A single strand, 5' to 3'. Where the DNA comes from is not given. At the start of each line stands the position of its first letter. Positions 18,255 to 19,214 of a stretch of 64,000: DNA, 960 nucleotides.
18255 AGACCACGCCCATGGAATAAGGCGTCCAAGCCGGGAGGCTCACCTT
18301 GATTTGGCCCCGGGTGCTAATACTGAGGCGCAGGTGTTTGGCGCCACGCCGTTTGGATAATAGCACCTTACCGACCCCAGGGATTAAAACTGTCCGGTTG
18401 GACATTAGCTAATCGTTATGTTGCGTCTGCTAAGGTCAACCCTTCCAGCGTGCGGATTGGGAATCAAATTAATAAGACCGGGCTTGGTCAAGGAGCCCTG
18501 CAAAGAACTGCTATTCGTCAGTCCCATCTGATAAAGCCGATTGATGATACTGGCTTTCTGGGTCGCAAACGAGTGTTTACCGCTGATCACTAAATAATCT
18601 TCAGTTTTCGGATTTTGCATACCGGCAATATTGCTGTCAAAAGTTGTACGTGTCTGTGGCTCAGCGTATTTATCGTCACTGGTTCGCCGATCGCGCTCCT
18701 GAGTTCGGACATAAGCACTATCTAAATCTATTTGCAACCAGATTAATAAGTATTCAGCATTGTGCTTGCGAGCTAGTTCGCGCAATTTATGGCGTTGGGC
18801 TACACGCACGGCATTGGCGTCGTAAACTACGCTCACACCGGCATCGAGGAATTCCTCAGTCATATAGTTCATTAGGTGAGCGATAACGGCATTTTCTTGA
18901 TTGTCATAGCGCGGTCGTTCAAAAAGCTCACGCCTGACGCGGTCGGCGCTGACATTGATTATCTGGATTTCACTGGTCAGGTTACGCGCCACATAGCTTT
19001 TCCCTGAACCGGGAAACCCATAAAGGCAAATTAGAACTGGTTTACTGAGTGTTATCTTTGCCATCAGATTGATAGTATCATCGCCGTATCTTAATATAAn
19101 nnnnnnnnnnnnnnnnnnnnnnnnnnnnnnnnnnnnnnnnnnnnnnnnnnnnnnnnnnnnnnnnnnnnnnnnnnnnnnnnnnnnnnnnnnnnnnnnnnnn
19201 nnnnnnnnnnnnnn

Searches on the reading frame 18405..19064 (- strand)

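Call 101: search_protein_families(library=pfam, proteins=[window:18405-19064:-], max_evalue=0.00001)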
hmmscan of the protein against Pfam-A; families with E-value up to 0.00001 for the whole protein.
window:18405-19064:- (219 aa): 3 families
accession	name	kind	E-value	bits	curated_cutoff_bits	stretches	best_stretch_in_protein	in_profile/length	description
PF13671.12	AAA_33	-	1.8e-19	70.9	27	1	11-133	1-127/143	AAA domain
PF08433.16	KTI12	-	4.2e-08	33.4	22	1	11-142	3-146/271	Chromatin associated protein KTI12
PF06414.18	Zeta_toxin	-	3.6e-06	27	22.3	1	7-128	14-147/199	Zeta toxin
